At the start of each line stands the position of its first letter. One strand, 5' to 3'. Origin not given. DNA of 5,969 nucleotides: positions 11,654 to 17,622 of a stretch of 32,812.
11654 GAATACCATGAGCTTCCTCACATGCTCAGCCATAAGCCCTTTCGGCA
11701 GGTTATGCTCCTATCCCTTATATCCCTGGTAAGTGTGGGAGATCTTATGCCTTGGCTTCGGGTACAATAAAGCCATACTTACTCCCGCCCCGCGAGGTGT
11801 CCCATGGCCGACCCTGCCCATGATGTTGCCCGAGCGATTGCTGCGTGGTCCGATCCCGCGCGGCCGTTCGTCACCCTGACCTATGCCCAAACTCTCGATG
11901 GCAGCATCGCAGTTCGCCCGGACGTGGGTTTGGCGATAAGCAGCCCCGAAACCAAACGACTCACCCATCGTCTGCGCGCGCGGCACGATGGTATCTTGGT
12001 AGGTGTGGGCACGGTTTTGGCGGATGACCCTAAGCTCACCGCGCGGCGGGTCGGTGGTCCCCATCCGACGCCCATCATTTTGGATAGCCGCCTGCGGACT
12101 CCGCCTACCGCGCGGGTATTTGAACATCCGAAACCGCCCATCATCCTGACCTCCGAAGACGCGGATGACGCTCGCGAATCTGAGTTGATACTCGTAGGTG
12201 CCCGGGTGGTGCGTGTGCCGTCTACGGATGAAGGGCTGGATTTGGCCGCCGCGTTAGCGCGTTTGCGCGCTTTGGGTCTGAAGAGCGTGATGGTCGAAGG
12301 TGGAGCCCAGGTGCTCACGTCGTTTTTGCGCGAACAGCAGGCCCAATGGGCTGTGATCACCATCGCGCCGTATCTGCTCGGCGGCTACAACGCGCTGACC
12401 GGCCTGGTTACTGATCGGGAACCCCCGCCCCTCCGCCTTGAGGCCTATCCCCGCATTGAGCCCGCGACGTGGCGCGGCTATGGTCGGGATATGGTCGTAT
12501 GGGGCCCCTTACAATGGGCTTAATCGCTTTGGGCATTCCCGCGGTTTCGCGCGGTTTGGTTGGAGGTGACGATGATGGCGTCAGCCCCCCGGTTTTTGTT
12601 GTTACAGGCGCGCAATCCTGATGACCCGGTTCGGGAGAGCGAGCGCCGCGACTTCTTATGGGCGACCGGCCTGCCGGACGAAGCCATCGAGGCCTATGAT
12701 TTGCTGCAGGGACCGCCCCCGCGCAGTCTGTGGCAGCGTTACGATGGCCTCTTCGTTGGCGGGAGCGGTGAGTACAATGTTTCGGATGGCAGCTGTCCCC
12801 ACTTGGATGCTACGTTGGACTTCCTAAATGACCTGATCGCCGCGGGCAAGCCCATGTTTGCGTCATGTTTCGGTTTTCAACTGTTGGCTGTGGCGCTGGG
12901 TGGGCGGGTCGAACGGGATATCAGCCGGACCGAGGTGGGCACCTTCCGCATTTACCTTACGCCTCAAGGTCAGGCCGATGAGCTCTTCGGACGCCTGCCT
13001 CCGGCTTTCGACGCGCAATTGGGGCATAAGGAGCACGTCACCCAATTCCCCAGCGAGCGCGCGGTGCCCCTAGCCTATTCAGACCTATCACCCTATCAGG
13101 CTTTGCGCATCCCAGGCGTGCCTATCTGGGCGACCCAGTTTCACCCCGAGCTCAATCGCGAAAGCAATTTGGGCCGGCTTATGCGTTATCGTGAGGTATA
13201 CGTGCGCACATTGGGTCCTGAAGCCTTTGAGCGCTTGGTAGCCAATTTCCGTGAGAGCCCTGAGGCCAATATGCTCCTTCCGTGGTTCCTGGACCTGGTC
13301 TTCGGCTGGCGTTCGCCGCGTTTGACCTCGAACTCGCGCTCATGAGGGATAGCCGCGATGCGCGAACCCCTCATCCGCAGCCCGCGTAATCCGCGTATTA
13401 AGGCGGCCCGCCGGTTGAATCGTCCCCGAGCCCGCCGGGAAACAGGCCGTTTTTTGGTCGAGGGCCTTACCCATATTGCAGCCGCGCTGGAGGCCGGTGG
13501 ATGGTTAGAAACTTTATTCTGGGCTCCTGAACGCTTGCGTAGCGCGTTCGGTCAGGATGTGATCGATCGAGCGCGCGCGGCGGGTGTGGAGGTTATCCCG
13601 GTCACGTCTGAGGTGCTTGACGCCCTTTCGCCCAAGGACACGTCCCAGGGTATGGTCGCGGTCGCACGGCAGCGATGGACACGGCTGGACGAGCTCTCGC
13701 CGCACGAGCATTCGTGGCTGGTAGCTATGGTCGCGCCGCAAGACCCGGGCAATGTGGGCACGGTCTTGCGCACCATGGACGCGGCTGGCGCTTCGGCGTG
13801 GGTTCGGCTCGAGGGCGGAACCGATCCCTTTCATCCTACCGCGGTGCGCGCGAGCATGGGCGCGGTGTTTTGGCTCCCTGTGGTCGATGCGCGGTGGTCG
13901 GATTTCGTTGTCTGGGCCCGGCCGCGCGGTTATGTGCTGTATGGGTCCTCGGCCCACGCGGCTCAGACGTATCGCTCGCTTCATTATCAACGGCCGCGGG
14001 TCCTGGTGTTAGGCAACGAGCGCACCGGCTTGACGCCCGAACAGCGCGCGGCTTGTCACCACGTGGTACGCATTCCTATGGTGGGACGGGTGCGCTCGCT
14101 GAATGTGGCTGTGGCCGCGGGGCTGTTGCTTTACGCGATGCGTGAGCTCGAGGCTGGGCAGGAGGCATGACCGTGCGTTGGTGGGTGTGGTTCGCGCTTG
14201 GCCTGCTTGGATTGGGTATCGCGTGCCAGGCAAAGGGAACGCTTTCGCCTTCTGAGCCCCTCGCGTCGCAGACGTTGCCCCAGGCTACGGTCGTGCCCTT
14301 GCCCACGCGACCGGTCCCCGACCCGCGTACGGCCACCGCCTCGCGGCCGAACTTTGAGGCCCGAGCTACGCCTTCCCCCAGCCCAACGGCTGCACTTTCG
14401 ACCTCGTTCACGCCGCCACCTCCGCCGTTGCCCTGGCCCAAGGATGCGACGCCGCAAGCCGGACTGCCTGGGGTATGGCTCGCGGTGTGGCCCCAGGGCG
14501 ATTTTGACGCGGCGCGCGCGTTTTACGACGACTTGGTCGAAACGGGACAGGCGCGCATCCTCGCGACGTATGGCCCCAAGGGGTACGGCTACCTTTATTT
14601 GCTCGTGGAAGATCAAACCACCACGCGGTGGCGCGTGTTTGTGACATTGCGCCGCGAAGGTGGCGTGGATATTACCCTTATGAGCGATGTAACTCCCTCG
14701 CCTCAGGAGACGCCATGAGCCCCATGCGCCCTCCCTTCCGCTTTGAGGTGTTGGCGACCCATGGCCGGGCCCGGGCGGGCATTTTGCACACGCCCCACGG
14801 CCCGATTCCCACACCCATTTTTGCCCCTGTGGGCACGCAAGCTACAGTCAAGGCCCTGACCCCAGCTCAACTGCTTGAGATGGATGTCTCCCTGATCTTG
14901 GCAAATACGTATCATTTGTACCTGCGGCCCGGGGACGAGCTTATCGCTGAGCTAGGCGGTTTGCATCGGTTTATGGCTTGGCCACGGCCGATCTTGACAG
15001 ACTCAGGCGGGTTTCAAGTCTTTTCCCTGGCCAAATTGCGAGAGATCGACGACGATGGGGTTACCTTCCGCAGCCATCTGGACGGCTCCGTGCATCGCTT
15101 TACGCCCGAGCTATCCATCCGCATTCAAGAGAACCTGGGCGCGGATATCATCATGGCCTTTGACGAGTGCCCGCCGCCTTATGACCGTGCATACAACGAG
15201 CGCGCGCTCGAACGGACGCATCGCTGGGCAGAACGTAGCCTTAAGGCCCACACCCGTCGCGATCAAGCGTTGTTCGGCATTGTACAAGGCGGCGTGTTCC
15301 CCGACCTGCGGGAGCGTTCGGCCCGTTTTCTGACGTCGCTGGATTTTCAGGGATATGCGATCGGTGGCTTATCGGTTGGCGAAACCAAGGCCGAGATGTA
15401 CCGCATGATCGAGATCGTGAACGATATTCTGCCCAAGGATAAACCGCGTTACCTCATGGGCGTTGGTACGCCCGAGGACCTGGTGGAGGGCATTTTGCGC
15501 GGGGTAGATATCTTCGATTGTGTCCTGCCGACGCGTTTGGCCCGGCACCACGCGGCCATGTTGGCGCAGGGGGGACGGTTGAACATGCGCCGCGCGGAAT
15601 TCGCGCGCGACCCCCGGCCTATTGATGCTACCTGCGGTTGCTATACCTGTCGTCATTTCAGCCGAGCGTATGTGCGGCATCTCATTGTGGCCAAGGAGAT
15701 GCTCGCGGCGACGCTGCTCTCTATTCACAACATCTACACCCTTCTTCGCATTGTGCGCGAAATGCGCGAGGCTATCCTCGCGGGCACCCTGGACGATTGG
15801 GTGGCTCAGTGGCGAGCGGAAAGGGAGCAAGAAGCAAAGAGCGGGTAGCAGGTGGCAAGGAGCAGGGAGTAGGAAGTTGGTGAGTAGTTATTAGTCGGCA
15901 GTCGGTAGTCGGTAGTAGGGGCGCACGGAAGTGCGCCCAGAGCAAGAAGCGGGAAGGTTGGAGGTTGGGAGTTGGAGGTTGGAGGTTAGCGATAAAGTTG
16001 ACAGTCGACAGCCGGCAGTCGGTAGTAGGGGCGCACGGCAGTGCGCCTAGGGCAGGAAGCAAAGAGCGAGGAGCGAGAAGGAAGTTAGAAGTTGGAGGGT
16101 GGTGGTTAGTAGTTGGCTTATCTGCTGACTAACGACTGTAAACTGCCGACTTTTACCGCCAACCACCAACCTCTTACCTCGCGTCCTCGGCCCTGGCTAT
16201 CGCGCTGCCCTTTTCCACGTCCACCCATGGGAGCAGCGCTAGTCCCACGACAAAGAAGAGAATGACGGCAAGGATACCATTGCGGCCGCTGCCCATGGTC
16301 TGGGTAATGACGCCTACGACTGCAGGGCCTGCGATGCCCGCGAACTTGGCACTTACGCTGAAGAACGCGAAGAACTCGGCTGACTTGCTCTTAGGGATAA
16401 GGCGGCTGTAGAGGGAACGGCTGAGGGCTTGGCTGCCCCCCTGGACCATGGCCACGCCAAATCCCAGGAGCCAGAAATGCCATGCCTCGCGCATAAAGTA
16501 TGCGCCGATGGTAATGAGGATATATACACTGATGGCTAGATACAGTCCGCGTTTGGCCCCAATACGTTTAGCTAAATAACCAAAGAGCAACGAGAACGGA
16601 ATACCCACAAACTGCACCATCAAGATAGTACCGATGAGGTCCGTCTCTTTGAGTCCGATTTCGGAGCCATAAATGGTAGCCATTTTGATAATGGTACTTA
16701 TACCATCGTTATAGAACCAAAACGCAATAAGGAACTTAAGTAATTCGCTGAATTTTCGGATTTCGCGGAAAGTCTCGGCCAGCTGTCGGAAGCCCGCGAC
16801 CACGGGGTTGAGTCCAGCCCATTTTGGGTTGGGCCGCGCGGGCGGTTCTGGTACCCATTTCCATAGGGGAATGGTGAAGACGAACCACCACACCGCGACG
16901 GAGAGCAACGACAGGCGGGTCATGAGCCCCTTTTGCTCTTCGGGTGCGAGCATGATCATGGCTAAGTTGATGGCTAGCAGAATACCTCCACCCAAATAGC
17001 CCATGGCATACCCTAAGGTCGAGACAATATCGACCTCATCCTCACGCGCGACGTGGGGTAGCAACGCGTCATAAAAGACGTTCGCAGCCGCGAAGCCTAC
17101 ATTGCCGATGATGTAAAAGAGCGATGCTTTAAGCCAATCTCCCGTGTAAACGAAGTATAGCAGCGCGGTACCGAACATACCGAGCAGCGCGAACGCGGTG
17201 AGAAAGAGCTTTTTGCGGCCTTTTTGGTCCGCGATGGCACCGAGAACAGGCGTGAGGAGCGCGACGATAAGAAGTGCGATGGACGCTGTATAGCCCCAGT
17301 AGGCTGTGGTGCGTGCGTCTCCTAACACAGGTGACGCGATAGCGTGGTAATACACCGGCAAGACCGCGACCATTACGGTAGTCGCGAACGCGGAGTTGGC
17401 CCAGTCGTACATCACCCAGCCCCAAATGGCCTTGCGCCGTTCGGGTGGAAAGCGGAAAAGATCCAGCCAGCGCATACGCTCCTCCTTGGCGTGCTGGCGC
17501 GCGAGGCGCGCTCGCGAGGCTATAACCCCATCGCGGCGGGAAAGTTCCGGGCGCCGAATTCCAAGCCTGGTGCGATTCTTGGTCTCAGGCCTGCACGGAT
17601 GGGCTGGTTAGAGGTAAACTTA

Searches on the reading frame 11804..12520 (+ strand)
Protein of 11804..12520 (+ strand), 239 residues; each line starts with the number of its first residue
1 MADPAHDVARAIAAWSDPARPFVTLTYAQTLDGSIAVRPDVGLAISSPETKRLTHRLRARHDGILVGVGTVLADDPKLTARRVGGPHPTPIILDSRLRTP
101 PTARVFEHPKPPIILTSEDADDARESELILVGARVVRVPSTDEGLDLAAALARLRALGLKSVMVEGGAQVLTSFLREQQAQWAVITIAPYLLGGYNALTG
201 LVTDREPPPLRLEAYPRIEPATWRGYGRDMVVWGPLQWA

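Call 81: search_protein_families(library=pfam, proteins=[window:11804-12520:+], max_evalue=0.001)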
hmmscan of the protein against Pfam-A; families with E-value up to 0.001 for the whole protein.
window:11804-12520:+ (239 aa): 1 family
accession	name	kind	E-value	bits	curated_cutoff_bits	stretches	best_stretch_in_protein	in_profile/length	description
PF01872.23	RibD_C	-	8.1e-44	150.2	24.1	1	21-231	1-196/197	RibD C-terminal domain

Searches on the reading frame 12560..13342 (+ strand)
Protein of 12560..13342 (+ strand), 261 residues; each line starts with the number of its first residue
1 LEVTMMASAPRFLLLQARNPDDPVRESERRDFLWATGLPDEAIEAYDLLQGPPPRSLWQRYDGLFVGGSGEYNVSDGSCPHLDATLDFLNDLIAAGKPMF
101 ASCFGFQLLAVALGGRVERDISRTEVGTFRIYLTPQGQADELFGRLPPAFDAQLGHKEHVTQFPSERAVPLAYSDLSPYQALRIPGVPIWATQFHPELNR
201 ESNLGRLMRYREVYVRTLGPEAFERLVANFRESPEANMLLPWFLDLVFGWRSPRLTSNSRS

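Call 81: search_protein_families(library=pfam, proteins=[window:12560-13342:+], max_evalue=0.001)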
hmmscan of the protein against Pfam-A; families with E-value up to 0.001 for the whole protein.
window:12560-13342:+ (261 aa): 2 families
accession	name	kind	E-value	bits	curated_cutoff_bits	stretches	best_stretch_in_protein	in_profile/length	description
PF00117.34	GATase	-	5.1e-13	49.6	22.8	1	76-200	57-175/190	Glutamine amidotransferase class-I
PF07722.19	Peptidase_C26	-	1.8e-07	31.6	20.5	1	86-125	95-134/219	Peptidase C26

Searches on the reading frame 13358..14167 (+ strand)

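Call 81: search_protein_families(library=pfam, proteins=[window:13358-14167:+], max_evalue=0.001)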
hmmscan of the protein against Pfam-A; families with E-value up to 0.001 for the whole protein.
window:13358-14167:+ (270 aa): 4 families
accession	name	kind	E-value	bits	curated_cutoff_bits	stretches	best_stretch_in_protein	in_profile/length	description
PF00588.24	SpoU_methylase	-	5.9e-38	130.6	29.7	1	121-259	3-142/142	SpoU rRNA Methylase family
PF22435.1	MRM3-like_sub_bind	-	1.5e-17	64.2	27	1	11-101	1-84/84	MRM3-like substrate binding domain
PF08032.17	SpoU_sub_bind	-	7.5e-08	33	22.8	1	33-105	1-72/76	RNA 2'-O ribose methyltransferase substrate binding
PF22655.1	SpoU_sub_bind_like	-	9.3e-06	26.5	27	1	24-81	15-72/90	SpoU L30e-like domain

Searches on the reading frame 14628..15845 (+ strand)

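Call 82: search_protein_families(library=pfam, proteins=[window:14628-15845:+], max_evalue=0.001)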
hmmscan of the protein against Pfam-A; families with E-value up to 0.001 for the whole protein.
window:14628-15845:+ (406 aa): 1 family
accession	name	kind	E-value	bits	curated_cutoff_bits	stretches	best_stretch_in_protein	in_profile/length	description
PF01702.25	TGT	-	1e-158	528.5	26.3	1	48-400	3-356/357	Queuine tRNA-ribosyltransferase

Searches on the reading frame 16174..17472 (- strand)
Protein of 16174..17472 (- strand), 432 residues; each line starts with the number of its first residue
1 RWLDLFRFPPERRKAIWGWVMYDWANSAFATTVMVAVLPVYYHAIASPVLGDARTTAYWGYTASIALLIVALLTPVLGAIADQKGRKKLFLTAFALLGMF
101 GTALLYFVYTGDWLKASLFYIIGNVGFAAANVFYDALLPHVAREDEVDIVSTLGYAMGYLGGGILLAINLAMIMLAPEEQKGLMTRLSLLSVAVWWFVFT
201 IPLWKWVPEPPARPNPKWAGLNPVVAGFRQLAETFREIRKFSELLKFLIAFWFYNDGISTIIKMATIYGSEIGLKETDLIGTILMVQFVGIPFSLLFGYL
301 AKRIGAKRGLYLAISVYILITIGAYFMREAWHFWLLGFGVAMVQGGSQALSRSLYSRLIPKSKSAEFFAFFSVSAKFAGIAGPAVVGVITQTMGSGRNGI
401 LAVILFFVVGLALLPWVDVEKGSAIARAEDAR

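Call 67: search_protein_families(library=pfam, proteins=[window:16174-17472:-], max_evalue=0.001)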
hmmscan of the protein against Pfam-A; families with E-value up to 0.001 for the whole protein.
window:16174-17472:- (432 aa): 3 families
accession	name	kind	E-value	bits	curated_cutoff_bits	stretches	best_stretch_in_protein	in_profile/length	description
PF11700.14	ATG22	-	9.9e-81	272.3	24.1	1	12-423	2-478/482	Vacuole effluxer Atg22 like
PF07690.21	MFS_1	-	1.6e-21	77.1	33.4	1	45-383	22-347/347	Major Facilitator Superfamily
PF13347.12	MFS_2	-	8.3e-10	38.2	27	2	30-146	238-347/427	MFS/sugar transport protein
